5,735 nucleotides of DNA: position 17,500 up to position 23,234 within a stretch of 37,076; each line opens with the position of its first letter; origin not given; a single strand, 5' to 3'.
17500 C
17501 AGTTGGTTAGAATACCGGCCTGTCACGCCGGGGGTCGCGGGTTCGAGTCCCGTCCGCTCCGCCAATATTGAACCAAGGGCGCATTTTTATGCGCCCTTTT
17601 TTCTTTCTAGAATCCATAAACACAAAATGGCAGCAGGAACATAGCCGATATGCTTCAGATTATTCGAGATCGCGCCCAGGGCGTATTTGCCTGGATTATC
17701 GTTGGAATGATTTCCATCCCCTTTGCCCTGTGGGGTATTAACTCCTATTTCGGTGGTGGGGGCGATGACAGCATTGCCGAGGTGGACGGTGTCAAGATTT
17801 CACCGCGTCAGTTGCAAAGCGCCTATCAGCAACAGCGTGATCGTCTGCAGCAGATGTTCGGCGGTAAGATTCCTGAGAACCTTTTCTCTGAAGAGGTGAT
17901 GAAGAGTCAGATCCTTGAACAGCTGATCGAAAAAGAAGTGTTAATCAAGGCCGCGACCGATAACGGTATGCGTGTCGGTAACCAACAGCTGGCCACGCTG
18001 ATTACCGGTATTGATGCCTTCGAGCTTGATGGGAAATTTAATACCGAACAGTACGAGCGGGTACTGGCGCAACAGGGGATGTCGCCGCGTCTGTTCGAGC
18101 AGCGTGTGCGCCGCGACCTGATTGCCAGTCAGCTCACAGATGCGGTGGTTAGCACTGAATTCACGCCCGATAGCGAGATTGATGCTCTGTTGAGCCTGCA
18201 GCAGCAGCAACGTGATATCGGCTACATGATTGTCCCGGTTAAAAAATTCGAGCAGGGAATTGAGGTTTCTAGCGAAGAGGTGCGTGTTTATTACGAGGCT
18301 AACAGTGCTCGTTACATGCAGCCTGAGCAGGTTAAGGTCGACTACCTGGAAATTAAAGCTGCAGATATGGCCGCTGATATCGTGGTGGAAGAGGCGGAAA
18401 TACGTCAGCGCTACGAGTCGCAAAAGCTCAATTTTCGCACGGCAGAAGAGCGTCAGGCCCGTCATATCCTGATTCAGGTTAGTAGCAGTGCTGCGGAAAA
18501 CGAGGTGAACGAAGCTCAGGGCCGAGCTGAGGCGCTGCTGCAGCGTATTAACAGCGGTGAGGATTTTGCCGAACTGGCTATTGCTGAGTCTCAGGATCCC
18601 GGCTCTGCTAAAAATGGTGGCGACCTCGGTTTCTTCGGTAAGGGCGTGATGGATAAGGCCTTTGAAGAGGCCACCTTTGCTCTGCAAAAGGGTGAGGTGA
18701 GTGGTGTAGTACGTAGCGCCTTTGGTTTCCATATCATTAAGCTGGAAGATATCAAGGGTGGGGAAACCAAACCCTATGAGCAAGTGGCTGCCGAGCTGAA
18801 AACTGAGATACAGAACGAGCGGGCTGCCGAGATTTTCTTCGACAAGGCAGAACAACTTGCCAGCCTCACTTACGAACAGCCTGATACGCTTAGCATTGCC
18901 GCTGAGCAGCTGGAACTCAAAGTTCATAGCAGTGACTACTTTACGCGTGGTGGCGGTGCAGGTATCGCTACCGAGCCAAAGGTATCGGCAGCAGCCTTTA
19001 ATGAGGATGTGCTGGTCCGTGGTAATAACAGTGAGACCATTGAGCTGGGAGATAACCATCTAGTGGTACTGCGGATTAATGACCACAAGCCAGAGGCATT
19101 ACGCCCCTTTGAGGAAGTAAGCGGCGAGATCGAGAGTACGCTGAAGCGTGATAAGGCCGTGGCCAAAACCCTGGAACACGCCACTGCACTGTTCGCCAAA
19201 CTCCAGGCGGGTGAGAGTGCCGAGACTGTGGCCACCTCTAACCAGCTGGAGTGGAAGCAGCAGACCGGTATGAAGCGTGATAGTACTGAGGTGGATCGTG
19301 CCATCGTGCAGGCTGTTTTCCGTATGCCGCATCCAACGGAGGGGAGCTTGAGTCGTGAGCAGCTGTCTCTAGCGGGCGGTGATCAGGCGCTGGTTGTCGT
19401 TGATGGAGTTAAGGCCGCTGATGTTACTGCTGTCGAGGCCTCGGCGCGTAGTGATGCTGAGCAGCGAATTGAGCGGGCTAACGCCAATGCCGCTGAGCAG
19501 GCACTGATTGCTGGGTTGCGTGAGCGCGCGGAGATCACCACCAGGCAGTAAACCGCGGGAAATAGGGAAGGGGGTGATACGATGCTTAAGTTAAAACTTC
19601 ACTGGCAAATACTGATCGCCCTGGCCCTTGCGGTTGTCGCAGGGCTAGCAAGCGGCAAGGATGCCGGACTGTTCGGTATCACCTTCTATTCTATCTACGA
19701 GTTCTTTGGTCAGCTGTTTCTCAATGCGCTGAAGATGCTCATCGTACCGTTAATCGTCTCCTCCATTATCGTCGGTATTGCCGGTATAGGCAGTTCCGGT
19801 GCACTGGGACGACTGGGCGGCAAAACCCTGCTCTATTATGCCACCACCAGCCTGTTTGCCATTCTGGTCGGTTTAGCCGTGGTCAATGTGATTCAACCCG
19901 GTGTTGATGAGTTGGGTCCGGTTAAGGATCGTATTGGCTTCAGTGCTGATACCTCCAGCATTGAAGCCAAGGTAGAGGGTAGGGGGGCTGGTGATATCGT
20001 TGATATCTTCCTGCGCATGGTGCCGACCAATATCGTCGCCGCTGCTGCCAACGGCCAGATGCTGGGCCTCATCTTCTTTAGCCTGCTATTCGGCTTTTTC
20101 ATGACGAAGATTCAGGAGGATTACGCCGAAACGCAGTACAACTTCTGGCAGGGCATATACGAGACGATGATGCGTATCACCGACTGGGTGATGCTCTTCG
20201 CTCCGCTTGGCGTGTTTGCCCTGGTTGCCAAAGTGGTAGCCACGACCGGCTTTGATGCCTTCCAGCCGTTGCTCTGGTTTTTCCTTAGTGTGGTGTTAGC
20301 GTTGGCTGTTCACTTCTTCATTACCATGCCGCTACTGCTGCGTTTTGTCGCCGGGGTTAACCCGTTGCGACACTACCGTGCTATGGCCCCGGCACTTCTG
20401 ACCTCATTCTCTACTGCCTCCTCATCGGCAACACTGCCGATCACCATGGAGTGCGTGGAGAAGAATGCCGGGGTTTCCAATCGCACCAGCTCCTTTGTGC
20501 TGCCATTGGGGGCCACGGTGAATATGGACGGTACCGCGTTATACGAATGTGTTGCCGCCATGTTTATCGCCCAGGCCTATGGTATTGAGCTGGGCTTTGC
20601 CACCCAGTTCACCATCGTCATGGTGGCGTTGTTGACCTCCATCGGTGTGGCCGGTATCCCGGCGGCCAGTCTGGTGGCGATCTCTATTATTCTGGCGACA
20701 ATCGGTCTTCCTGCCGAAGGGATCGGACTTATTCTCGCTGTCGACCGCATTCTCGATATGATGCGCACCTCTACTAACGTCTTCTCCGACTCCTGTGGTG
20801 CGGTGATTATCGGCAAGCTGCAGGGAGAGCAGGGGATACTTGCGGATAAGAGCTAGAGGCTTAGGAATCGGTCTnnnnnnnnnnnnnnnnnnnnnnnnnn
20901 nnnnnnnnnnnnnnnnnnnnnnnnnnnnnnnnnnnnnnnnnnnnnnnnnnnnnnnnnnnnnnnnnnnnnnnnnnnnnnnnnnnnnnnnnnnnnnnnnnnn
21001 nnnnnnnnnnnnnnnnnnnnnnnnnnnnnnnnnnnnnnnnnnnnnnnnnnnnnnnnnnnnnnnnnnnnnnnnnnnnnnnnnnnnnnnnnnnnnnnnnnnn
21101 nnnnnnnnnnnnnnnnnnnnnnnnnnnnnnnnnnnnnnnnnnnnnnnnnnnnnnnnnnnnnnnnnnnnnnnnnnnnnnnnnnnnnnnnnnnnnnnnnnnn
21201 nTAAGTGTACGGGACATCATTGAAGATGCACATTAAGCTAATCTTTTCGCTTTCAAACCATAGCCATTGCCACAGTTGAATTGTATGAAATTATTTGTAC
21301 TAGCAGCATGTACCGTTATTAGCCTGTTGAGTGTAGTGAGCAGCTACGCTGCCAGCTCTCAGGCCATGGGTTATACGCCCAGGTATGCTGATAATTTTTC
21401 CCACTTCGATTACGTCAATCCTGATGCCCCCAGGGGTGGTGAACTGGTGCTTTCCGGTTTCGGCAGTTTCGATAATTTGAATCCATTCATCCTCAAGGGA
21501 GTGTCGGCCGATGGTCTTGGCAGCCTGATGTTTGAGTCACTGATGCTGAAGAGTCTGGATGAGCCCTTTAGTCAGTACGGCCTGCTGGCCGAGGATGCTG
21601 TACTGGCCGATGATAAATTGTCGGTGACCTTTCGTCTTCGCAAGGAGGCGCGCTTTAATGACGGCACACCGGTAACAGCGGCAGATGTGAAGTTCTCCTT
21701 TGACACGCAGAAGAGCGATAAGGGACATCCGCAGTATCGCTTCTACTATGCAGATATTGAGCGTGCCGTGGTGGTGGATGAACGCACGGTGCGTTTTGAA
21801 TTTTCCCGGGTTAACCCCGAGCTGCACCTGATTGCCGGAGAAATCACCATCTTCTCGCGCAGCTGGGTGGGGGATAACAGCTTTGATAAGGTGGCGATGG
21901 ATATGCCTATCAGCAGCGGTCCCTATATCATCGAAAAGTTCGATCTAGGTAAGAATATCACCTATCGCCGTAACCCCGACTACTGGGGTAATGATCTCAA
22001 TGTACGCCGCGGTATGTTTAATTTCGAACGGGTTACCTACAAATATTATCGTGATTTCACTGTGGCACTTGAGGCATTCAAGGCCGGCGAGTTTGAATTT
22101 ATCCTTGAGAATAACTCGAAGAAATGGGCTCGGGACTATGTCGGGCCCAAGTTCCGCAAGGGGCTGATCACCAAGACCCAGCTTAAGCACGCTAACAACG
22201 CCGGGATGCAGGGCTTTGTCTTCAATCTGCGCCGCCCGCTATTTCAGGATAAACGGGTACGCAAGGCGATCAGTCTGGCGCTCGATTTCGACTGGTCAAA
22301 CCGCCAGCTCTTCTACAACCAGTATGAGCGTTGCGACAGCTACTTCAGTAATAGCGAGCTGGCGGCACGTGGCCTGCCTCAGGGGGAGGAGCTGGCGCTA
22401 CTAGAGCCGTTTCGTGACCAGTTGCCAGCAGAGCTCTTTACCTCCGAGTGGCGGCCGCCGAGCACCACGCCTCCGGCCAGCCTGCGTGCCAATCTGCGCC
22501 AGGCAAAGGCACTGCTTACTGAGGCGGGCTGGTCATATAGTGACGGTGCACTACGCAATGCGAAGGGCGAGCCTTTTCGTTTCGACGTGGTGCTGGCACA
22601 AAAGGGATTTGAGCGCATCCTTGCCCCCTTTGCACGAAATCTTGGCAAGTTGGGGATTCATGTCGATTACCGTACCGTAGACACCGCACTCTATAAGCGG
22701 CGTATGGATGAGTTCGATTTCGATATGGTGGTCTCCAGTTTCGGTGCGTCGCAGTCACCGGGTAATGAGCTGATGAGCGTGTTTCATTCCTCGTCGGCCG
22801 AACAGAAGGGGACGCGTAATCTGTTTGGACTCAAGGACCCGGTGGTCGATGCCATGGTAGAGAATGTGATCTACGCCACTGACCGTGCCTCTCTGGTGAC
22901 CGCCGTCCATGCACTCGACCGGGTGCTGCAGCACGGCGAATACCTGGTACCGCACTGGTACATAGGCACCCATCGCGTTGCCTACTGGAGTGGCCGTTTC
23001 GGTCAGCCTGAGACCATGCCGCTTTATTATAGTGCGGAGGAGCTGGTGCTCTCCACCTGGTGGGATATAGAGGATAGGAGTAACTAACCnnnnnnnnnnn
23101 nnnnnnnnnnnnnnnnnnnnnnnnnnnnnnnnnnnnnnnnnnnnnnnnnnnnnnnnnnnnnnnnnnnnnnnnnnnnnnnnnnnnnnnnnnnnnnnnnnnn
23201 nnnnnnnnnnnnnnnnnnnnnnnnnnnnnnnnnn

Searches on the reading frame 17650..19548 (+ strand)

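Call 47: search_protein_families(library=pfam, proteins=[window:17650-19548:+], max_evalue=0.00001)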
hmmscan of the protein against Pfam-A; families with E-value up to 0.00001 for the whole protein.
window:17650-19548:+ (633 aa): 6 families
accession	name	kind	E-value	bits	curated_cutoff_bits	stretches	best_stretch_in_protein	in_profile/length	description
PF13624.11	SurA_N_3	-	1.3e-50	171.8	27.2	1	1-162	1-161/162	SurA-like N-terminal domain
PF13623.11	SurA_N_2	-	9e-34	116.9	28.5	1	2-139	1-145/145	SurA-like N-terminal domain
PF13616.12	Rotamase_3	-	1e-29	103.8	22.5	1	264-367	12-114/116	PPIC-type PPIASE domain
PF00639.27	Rotamase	-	2.9e-29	102.3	21.7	1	272-367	1-97/97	PPIC-type PPIASE domain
PF13145.12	Rotamase_2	-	2.7e-25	90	27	1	246-379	1-119/121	PPIC-type PPIASE domain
PF09312.16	SurA_N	-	1.3e-08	35.5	30.8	1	53-162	16-117/118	SurA N-terminal domain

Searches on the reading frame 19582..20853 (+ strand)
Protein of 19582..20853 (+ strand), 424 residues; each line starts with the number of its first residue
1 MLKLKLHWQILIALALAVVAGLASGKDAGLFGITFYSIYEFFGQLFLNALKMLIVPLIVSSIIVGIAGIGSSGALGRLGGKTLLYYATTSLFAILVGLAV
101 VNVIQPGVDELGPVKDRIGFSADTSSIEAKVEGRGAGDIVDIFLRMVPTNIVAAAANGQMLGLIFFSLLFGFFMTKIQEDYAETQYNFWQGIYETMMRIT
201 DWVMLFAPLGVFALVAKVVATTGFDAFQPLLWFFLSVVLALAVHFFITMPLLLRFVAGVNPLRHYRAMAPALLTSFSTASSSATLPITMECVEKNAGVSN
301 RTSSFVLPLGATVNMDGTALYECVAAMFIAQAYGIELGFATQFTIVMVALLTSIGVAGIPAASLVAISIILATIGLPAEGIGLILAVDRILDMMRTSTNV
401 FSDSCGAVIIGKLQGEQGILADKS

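Call 47: search_protein_families(library=pfam, proteins=[window:19582-20853:+], max_evalue=0.00001)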
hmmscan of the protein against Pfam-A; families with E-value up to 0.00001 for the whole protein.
window:19582-20853:+ (424 aa): 1 family
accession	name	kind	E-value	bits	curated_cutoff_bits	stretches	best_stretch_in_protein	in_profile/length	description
PF00375.23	SDF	-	3.1e-131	438.4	27.9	1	6-412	1-386/387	Sodium:dicarboxylate symporter family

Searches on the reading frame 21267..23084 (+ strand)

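Call 47: search_protein_families(library=pfam, proteins=[window:21267-23084:+], max_evalue=0.00001)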
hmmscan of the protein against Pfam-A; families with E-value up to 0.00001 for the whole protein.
window:21267-23084:+ (606 aa): 1 family
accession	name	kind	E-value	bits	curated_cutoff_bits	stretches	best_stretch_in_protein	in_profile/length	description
PF00496.27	SBP_bac_5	-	6.2e-73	246.5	32.4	1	105-510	4-364/368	Bacterial extracellular solute-binding proteins, family 5 Middle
